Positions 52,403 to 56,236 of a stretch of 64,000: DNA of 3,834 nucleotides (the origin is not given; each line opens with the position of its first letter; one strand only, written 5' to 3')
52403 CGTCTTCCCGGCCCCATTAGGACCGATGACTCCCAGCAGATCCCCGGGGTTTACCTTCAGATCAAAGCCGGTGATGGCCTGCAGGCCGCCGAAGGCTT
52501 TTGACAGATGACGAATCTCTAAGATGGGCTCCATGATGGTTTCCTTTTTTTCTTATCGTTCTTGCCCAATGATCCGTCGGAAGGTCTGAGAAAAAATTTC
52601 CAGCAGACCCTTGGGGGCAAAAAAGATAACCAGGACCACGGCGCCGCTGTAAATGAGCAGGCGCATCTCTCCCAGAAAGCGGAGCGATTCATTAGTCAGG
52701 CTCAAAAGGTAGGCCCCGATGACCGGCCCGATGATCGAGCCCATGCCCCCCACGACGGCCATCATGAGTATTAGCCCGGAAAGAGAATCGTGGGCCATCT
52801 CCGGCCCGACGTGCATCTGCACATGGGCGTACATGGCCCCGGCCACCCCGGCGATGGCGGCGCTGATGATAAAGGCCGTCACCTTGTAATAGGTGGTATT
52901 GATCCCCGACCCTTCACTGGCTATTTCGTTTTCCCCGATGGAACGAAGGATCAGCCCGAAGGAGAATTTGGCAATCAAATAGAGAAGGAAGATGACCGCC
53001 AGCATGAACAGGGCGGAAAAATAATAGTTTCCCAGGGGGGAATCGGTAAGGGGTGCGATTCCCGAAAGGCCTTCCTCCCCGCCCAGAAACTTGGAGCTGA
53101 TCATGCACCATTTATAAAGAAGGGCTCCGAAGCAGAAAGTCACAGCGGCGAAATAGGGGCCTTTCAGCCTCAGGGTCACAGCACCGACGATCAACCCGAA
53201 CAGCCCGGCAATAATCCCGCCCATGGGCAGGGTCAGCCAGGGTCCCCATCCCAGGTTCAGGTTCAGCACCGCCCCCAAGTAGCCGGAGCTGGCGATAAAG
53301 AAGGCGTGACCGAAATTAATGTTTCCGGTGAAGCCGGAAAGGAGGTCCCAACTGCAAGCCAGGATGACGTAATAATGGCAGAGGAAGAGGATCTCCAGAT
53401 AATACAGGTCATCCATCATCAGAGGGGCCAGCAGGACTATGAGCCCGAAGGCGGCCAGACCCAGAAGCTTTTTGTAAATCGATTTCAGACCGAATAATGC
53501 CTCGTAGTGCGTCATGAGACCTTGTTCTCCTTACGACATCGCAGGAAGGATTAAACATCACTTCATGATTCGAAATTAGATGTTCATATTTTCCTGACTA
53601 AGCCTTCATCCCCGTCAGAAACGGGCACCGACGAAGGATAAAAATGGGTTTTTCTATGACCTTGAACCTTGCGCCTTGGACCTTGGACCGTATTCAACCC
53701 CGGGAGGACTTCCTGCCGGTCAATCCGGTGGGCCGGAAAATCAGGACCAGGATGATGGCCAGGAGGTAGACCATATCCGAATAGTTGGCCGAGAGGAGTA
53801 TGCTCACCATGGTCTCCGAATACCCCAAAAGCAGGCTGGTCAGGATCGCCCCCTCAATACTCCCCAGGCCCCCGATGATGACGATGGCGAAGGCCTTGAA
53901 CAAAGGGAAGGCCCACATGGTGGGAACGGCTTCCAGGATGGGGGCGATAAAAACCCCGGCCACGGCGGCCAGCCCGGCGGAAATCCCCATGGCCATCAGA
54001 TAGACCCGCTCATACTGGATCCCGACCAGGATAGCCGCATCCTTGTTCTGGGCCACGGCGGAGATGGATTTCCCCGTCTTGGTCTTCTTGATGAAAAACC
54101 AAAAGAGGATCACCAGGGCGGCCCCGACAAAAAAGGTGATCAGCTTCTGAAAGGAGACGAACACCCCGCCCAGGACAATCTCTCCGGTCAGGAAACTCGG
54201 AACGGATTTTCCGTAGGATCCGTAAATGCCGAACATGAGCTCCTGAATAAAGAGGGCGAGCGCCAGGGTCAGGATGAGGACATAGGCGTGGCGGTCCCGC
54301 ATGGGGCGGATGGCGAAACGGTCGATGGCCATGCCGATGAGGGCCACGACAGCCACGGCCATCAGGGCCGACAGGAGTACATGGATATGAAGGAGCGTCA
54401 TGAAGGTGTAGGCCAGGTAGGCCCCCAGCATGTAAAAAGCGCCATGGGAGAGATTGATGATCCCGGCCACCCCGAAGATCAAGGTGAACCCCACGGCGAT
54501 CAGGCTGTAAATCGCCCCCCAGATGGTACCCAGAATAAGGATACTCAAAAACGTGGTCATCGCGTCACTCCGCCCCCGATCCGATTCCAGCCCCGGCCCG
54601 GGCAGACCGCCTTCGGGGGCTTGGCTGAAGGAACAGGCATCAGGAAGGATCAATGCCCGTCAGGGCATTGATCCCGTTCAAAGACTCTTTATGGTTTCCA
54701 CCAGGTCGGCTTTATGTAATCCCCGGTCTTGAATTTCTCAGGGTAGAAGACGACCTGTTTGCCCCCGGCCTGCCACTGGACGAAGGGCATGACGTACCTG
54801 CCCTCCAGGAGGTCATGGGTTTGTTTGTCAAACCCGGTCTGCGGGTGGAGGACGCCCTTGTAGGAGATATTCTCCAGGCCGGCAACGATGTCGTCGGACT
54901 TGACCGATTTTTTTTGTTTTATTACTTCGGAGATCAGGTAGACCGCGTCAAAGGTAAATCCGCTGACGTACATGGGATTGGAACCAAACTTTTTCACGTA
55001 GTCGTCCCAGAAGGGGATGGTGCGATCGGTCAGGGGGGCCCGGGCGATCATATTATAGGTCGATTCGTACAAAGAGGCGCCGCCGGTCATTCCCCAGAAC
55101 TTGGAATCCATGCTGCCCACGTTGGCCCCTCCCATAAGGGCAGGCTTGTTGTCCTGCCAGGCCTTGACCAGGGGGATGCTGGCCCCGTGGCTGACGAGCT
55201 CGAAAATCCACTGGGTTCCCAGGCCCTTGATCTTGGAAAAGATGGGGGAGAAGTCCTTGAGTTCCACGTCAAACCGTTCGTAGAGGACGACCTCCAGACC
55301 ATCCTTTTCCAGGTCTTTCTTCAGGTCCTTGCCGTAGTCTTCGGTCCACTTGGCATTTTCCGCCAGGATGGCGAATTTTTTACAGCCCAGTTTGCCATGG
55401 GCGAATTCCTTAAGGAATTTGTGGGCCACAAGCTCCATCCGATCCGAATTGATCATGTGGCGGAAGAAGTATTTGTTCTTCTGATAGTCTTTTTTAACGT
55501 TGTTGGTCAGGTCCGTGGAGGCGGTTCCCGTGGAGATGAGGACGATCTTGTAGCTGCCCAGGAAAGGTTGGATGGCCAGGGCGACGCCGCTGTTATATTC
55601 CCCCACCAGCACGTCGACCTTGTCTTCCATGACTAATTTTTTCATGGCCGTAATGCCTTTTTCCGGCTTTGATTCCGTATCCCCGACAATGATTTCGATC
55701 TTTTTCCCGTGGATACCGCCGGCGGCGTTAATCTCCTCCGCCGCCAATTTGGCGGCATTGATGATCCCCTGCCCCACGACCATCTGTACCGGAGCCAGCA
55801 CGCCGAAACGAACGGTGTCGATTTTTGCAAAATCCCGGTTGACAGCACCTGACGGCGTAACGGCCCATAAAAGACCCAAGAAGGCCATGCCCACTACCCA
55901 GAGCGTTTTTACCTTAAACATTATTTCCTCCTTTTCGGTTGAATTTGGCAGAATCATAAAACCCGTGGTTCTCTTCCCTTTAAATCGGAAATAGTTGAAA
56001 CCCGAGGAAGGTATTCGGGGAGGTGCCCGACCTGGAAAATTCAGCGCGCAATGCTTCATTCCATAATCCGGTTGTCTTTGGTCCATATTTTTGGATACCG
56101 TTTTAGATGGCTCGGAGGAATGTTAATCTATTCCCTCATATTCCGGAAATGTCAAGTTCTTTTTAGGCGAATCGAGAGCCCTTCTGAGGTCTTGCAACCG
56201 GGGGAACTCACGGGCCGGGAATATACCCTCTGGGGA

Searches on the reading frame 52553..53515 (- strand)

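Call 88: search_protein_families(library=pfam, proteins=[window:52553-53515:-])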
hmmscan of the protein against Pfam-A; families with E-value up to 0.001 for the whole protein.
window:52553-53515:- (320 aa): 1 family
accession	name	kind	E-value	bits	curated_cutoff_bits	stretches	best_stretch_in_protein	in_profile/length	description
PF02653.21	BPD_transp_2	-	3.2e-47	161.4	26.8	1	39-299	2-266/269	Branched-chain amino acid transport system / permease component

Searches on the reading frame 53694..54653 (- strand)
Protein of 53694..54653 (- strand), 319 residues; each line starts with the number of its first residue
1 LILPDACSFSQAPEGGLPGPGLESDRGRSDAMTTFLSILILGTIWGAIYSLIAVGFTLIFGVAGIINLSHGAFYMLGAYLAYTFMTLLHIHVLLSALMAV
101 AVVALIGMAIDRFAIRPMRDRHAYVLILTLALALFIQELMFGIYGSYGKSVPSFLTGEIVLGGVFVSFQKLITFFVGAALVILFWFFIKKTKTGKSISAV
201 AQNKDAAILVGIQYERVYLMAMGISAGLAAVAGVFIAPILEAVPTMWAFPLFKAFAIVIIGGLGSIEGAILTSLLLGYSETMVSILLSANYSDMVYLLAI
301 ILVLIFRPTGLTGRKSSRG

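Call 88: search_protein_families(library=pfam, proteins=[window:53694-54653:-])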
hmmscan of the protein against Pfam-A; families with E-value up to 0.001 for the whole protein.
window:53694-54653:- (319 aa): 1 family
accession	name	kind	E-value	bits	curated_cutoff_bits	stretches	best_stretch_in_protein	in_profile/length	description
PF02653.21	BPD_transp_2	-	1.2e-44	153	26.8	1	41-304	4-269/269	Branched-chain amino acid transport system / permease component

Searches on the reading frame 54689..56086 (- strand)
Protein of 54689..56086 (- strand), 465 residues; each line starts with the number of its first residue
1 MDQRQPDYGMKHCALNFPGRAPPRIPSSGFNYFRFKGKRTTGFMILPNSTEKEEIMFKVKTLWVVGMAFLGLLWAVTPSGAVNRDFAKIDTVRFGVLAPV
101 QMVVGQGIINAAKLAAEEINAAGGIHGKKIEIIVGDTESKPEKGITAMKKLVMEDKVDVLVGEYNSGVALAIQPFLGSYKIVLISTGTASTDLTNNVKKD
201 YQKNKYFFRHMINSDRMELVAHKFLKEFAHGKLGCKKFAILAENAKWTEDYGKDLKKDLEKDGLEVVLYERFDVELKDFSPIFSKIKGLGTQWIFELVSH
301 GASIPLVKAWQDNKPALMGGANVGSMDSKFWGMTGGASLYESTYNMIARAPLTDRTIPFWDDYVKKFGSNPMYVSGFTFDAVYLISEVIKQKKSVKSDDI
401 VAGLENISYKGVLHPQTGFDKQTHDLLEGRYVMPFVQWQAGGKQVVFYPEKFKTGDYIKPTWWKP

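Call 88: search_protein_families(library=pfam, proteins=[window:54689-56086:-])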
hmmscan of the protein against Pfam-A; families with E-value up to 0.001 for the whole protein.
window:54689-56086:- (465 aa): 3 families
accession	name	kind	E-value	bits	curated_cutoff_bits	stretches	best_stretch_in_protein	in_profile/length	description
PF13458.12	Peripla_BP_6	-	9.5e-47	160.7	31.7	1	103-442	16-342/343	Periplasmic binding protein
PF01094.35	ANF_receptor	-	4.5e-20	72.4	25.4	1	110-287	4-170/353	Receptor family ligand binding region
PF13433.12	Peripla_BP_5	-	9.1e-14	51.8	27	1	104-176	16-88/363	Periplasmic binding protein domain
